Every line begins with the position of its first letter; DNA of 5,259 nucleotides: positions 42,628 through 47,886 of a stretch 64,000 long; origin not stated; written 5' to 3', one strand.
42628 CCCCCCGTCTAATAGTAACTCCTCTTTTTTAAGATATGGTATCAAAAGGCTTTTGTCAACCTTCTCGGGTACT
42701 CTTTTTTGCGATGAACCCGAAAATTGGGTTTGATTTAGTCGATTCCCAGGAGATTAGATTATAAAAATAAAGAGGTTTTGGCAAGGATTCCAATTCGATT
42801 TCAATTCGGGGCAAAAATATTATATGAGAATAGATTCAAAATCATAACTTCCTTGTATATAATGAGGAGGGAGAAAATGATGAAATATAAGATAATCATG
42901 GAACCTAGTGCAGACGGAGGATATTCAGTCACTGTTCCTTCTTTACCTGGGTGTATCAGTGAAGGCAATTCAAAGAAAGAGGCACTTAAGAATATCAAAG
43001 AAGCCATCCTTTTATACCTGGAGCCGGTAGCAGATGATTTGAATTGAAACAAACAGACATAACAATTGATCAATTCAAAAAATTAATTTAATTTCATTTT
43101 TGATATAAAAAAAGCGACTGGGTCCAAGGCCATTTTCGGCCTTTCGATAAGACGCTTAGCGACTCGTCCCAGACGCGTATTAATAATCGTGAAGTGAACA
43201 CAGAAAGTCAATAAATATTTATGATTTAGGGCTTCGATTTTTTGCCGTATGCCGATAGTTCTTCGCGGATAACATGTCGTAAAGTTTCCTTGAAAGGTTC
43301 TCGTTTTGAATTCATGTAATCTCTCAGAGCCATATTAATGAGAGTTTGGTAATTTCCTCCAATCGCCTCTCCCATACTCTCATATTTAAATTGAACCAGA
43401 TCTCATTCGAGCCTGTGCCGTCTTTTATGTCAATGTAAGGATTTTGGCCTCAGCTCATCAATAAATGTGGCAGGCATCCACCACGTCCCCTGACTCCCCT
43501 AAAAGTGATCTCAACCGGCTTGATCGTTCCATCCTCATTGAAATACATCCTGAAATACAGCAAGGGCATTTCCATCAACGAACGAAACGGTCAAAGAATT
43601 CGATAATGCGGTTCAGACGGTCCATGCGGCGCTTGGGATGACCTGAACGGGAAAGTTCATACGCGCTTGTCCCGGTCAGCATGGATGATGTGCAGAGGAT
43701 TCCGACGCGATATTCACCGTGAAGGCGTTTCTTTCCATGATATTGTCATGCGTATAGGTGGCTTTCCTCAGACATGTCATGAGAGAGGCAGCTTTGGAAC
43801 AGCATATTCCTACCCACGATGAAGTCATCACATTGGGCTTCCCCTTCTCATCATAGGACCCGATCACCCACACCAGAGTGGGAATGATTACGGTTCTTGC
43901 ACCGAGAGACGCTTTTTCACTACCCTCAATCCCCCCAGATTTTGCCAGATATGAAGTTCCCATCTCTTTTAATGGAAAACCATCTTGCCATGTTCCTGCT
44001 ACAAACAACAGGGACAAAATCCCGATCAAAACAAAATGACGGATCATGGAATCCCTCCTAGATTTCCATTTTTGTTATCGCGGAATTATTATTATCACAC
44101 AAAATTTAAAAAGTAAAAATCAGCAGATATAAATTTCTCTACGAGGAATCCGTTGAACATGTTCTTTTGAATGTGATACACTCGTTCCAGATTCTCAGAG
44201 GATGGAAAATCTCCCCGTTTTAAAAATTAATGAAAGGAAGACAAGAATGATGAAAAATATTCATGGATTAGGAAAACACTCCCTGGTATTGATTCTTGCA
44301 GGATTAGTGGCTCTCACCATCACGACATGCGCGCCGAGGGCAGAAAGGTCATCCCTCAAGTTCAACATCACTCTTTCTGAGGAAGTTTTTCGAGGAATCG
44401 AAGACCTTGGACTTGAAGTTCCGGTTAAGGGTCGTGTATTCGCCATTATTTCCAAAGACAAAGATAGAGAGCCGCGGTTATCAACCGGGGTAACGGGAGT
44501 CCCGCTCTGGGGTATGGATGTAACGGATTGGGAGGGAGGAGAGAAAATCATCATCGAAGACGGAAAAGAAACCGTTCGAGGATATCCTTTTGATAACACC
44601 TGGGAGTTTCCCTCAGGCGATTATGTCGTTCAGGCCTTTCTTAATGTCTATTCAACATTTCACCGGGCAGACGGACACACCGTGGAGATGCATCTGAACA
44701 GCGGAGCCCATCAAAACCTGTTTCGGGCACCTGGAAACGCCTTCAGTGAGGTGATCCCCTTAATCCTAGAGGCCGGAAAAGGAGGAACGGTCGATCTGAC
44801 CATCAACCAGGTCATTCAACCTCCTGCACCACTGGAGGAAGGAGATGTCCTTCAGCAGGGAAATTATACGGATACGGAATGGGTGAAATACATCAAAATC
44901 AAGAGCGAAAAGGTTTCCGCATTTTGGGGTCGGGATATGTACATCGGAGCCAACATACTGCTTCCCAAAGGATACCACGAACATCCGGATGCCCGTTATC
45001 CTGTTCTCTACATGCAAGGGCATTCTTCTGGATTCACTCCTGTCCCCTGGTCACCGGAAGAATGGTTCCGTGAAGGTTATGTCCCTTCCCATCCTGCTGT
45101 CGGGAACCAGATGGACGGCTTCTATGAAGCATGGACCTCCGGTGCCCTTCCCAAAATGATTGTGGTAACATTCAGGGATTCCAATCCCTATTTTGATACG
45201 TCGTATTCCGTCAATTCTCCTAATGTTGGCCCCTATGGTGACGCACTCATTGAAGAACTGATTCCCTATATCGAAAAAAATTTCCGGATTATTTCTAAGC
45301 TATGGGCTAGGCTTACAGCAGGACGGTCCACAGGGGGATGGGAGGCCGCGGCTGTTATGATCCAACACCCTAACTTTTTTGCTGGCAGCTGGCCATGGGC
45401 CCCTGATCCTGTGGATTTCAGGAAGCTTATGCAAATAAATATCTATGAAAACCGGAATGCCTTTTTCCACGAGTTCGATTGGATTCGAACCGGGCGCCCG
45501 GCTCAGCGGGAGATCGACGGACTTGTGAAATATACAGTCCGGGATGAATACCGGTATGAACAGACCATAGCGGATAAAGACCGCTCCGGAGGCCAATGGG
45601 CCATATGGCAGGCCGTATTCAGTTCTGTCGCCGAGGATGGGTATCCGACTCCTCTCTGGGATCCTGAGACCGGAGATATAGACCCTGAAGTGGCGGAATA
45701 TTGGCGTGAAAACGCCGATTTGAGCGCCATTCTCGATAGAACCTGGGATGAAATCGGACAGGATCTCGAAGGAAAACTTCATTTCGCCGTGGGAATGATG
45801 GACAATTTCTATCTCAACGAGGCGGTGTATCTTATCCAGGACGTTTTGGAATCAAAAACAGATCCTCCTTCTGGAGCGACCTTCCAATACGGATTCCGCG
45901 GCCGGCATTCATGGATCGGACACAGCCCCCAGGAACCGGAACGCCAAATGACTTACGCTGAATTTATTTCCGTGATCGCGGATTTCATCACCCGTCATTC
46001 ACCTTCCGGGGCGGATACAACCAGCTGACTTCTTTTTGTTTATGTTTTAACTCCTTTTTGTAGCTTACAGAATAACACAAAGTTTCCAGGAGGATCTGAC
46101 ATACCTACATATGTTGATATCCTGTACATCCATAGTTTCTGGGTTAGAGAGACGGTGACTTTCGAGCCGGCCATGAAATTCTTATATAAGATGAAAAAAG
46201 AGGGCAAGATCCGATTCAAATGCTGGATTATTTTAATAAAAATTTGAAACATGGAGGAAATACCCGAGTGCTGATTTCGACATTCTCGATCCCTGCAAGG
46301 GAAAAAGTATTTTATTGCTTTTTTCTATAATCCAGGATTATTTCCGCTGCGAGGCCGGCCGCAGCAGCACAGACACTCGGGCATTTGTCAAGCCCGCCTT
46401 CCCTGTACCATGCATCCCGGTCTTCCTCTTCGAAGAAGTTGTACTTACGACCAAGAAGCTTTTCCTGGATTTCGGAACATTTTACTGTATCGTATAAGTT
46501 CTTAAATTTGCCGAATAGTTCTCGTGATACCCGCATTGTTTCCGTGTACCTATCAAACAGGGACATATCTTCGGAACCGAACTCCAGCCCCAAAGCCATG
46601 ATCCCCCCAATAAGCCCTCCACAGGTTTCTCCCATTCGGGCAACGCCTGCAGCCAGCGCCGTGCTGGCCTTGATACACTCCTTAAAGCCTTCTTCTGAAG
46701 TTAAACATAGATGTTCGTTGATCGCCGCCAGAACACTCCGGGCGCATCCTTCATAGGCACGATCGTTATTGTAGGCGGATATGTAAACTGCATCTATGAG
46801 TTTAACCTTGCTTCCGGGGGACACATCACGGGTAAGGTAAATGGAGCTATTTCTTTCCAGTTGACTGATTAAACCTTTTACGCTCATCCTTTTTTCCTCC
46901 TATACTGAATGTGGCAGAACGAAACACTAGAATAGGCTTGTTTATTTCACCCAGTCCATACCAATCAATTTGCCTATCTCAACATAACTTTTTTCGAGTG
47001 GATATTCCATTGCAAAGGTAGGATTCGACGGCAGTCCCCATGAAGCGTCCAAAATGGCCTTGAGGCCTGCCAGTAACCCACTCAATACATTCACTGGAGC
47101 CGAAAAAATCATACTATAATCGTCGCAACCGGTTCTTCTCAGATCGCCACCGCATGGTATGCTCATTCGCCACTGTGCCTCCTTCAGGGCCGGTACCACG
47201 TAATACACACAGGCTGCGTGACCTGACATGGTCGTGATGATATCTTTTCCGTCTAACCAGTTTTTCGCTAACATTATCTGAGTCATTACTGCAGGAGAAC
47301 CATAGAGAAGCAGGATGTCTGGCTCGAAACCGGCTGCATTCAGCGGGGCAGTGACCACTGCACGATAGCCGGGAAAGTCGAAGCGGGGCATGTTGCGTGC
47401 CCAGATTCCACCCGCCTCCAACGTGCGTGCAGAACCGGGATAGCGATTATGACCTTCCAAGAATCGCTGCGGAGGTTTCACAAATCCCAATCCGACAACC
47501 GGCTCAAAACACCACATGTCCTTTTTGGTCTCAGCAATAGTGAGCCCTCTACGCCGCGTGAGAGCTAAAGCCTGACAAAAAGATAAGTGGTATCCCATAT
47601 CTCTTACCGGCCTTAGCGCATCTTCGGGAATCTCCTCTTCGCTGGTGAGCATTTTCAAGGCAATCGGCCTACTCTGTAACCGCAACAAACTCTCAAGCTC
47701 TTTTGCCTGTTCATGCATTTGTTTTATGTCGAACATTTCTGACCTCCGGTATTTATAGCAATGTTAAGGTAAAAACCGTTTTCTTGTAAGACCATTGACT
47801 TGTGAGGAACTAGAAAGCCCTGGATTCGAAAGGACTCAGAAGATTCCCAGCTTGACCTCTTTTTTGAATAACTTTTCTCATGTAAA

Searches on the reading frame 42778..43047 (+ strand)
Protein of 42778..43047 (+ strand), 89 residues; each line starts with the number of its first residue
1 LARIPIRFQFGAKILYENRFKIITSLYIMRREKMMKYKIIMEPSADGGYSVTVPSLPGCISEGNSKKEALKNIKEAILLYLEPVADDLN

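Call 52: search_protein_families(library=pfam, proteins=[window:42778-43047:+], max_evalue=0.01)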
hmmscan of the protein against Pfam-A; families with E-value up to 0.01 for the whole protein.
window:42778-43047:+ (89 aa): 2 families
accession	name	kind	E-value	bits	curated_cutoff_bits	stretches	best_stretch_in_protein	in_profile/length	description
PF15919.11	HicB_lk_antitox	-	5.1e-12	46.5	27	1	37-87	1-51/123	HicB_like antitoxin of bacterial toxin-antitoxin system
PF21748.3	UPF0150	-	0.0013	19.1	27.3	1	37-77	12-49/64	UPF0150-like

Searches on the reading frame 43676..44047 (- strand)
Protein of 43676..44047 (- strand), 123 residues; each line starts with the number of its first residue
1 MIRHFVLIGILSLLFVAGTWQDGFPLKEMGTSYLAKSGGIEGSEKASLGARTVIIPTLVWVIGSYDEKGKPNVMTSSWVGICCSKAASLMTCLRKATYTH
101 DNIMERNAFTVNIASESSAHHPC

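Call 11: search_protein_families(library=pfam, proteins=[window:43676-44047:-], max_evalue=0.01)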
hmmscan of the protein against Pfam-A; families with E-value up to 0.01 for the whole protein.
window:43676-44047:- (123 aa): 1 family
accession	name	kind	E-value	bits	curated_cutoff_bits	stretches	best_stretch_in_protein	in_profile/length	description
PF01613.24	Flavin_Reduct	-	9.1e-12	45.8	27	1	55-118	4-66/153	Flavin reductase like domain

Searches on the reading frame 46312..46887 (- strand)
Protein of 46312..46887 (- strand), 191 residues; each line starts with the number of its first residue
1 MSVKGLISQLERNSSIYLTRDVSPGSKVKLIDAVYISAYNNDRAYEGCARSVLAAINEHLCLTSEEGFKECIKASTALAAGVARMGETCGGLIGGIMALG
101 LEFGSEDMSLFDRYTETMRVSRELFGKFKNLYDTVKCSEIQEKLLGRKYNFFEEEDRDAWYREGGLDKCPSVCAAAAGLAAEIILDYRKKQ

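Call 58: search_protein_families(library=pfam, proteins=[window:46312-46887:-], max_evalue=0.0001)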
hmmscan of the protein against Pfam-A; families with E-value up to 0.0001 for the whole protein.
window:46312-46887:- (191 aa): 1 family
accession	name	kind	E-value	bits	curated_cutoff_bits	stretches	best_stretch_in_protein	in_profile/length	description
PF09719.15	C_GCAxxG_C_C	-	1.4e-20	74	27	1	48-183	3-118/118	Putative redox-active protein (C_GCAxxG_C_C)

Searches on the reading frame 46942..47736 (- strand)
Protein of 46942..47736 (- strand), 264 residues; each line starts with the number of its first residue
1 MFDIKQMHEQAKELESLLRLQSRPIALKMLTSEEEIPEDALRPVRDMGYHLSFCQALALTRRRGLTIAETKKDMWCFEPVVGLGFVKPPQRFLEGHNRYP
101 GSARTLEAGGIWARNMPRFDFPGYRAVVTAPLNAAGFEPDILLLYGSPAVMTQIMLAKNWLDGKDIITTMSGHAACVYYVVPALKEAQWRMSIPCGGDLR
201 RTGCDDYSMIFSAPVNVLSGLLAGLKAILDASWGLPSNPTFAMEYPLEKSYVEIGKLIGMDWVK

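Call 58: search_protein_families(library=pfam, proteins=[window:46942-47736:-], max_evalue=0.0001)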
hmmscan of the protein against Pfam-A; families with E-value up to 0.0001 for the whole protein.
window:46942-47736:- (264 aa): 1 family
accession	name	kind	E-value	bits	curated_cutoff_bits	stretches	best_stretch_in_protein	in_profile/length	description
PF02596.20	DUF169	-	1.2e-35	123.7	27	1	14-220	2-205/209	Uncharacterised ArCR, COG2043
